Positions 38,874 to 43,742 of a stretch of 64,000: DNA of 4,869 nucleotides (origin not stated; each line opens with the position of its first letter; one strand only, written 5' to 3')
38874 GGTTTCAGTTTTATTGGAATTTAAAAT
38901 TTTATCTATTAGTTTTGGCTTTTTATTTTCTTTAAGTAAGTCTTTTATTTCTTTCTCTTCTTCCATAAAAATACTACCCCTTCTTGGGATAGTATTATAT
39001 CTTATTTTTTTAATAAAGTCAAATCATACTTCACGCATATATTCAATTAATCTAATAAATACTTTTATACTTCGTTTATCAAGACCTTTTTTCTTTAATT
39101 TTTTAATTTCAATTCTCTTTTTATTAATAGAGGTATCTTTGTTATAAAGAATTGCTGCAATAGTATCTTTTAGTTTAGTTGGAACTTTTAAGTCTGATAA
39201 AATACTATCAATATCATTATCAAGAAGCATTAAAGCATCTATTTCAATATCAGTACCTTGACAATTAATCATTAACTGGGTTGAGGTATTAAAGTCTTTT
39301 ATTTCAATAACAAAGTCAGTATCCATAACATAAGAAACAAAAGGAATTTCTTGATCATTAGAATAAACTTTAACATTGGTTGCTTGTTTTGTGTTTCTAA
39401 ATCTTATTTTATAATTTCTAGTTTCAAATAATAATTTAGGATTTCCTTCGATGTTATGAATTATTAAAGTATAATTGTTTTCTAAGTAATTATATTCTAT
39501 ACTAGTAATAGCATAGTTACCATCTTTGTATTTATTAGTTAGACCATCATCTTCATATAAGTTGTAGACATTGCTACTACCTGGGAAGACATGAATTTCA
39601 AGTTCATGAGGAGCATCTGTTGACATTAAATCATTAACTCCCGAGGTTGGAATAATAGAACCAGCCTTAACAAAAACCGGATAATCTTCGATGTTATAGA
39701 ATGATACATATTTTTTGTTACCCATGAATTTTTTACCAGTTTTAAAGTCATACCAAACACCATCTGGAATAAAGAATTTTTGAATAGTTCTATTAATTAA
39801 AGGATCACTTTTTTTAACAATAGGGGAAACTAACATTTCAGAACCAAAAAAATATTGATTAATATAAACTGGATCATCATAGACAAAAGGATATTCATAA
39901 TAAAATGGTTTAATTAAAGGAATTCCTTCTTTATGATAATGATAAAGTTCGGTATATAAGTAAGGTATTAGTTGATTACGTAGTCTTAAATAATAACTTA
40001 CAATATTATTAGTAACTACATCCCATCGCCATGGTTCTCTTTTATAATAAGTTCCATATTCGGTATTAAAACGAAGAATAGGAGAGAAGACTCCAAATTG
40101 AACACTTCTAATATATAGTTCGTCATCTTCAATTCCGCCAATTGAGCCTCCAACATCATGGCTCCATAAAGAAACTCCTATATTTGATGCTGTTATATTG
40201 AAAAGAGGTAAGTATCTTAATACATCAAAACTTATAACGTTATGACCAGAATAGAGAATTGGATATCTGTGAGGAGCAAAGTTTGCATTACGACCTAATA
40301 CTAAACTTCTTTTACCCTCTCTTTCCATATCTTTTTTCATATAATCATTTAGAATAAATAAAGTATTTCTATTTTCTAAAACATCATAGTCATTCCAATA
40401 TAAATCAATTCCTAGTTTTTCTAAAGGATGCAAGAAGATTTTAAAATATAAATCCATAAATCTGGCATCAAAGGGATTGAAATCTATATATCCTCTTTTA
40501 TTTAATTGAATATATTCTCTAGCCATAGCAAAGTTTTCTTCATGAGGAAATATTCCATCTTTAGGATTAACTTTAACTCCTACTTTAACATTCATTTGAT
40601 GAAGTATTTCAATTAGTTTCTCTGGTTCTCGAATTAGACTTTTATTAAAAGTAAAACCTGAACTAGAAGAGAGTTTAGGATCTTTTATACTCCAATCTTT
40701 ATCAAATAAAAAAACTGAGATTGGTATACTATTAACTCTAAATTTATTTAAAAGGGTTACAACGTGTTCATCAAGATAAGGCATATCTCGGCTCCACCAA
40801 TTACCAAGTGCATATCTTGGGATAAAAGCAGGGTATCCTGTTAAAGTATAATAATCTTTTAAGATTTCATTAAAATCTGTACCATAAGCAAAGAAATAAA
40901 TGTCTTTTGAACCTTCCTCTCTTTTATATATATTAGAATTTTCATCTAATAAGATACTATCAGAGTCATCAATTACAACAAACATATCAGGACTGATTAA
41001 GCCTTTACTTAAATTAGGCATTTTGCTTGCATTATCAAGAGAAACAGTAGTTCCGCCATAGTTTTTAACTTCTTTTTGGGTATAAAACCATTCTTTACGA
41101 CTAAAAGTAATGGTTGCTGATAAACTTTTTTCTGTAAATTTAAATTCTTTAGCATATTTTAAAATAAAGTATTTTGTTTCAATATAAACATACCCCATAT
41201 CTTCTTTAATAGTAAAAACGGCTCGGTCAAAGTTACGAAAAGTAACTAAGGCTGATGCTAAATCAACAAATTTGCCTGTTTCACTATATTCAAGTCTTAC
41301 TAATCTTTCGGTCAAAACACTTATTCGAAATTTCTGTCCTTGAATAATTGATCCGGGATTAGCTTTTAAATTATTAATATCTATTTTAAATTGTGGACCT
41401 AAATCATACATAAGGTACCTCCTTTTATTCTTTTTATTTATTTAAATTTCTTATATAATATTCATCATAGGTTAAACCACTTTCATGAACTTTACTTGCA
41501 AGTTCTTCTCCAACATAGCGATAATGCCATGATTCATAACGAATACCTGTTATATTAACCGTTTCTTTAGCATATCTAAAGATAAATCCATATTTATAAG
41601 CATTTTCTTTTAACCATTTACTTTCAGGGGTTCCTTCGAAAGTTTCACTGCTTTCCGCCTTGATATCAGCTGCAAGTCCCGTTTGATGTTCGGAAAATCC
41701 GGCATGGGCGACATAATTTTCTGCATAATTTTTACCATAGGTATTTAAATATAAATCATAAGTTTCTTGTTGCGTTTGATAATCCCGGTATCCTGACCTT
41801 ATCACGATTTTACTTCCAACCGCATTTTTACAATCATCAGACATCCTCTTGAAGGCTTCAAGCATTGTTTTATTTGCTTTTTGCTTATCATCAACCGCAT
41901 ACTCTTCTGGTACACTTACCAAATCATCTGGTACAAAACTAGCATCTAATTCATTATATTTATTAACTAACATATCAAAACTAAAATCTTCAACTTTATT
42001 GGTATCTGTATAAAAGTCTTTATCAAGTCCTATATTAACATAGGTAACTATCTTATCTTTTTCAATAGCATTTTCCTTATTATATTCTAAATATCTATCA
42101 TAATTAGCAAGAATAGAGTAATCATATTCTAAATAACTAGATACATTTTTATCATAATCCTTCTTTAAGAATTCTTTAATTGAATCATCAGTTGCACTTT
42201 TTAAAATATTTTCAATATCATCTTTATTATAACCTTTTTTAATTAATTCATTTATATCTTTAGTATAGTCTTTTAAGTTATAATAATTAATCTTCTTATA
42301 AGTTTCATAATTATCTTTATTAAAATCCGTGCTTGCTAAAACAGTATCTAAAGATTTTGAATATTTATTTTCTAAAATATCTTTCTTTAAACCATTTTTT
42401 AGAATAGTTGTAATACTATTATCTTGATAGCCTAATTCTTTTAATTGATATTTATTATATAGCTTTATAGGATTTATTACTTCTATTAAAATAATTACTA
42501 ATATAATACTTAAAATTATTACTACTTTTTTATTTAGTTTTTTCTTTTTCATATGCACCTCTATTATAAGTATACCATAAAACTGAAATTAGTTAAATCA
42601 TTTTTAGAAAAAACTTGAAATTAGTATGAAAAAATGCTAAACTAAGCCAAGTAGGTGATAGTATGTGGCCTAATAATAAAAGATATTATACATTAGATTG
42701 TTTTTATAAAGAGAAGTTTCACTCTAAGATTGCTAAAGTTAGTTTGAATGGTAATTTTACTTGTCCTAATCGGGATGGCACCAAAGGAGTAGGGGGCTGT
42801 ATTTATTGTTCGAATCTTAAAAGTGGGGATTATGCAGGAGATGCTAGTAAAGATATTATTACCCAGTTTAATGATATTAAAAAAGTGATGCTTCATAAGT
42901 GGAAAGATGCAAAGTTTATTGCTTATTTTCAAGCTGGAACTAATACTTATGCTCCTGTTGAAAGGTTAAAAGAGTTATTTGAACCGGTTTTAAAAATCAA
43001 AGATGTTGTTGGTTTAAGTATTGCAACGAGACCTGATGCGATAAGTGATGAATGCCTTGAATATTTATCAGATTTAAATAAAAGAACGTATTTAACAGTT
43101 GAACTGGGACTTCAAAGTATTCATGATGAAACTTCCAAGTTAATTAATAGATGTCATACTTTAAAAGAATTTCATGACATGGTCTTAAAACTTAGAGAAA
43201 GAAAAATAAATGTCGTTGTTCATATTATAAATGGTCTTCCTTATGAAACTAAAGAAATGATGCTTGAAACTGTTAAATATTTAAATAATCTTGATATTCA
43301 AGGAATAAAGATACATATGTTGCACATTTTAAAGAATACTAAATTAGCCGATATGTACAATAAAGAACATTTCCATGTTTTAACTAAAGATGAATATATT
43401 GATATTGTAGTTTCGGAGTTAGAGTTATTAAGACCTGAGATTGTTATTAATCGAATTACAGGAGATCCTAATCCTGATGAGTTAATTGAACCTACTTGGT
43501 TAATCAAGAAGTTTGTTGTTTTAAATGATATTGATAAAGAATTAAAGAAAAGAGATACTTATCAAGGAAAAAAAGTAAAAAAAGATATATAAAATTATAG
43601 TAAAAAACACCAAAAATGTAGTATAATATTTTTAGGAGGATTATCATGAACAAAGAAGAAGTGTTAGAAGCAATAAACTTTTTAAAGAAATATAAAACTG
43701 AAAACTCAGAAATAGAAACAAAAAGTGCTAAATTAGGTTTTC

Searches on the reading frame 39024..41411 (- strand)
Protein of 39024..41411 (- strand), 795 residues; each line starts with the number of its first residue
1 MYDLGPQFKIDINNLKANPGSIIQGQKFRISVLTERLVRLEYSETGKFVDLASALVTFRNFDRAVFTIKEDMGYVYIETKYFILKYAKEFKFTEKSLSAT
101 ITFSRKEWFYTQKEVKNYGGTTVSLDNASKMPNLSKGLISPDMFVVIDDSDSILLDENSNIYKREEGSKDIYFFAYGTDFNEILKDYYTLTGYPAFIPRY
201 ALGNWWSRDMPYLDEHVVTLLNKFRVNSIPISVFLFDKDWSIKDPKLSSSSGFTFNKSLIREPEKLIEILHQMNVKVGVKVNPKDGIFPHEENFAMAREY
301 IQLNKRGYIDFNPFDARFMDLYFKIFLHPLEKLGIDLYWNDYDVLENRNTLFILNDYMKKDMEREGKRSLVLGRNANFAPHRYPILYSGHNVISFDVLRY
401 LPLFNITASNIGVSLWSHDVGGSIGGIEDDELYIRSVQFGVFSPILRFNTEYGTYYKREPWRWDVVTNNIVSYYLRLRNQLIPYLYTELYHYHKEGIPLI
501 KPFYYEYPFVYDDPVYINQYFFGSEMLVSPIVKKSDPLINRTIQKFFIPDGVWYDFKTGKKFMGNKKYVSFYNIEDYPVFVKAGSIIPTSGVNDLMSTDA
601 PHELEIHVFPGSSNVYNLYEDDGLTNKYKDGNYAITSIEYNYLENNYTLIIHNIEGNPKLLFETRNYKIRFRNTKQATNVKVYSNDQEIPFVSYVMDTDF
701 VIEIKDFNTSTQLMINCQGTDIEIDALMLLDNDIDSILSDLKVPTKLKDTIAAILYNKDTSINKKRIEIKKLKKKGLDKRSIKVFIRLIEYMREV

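Call 71: search_protein_families(library=pfam, proteins=[window:39024-41411:-], max_evalue=0.00001)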
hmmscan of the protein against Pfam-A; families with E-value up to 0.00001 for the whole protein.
window:39024-41411:- (795 aa): 3 families
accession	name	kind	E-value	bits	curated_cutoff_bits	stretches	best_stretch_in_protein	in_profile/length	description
PF01055.32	Glyco_hydro_31_2nd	-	1.3e-39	136.9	23.5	1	194-487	1-327/328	Glycosyl hydrolases family 31 TIM-barrel domain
PF21365.3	Glyco_hydro_31_3rd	-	2.6e-17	63.5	24.4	1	496-587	1-87/87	Glycosyl hydrolase family 31 C-terminal domain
PF17137.9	DUF5110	-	3.5e-15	56.2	27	1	603-673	1-70/71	Domain of unknown function (DUF5110)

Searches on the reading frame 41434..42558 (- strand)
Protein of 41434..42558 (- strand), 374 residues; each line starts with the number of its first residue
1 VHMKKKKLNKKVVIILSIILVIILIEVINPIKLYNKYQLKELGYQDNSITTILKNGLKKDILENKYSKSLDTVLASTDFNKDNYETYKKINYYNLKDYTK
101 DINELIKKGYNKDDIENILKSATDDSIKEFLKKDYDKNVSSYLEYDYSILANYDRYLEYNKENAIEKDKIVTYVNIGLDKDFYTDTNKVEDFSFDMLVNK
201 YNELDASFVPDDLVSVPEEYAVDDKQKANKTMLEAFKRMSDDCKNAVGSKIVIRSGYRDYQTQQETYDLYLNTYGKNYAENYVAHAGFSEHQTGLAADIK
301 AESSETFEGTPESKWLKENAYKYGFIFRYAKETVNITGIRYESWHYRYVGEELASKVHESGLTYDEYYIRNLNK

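Call 71: search_protein_families(library=pfam, proteins=[window:41434-42558:-], max_evalue=0.00001)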
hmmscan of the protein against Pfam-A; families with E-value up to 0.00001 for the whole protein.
window:41434-42558:- (374 aa): 1 family
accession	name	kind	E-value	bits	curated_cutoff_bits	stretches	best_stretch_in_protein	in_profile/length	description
PF02557.22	VanY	-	3.1e-33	114.8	25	1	227-350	3-131/132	D-alanyl-D-alanine carboxypeptidase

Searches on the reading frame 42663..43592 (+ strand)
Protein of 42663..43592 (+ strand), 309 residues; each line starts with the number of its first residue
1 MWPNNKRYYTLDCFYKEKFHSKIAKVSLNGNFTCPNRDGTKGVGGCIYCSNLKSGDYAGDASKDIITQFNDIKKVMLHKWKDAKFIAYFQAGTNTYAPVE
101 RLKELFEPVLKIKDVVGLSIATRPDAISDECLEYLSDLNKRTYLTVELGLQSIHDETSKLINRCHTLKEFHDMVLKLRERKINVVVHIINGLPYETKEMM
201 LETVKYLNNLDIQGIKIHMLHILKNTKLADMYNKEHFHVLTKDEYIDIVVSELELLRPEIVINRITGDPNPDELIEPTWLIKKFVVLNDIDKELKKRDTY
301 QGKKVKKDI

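Call 71: search_protein_families(library=pfam, proteins=[window:42663-43592:+], max_evalue=0.00001)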
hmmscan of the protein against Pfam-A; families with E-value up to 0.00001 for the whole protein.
window:42663-43592:+ (309 aa): 2 families
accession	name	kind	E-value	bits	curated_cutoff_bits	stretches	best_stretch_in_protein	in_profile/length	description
PF16199.10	Radical_SAM_C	-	5.5e-29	100.5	31.9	1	212-296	1-85/85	Radical_SAM C-terminal domain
PF04055.27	Radical_SAM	-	9e-16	58.9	29.5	1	44-207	9-166/166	Radical SAM superfamily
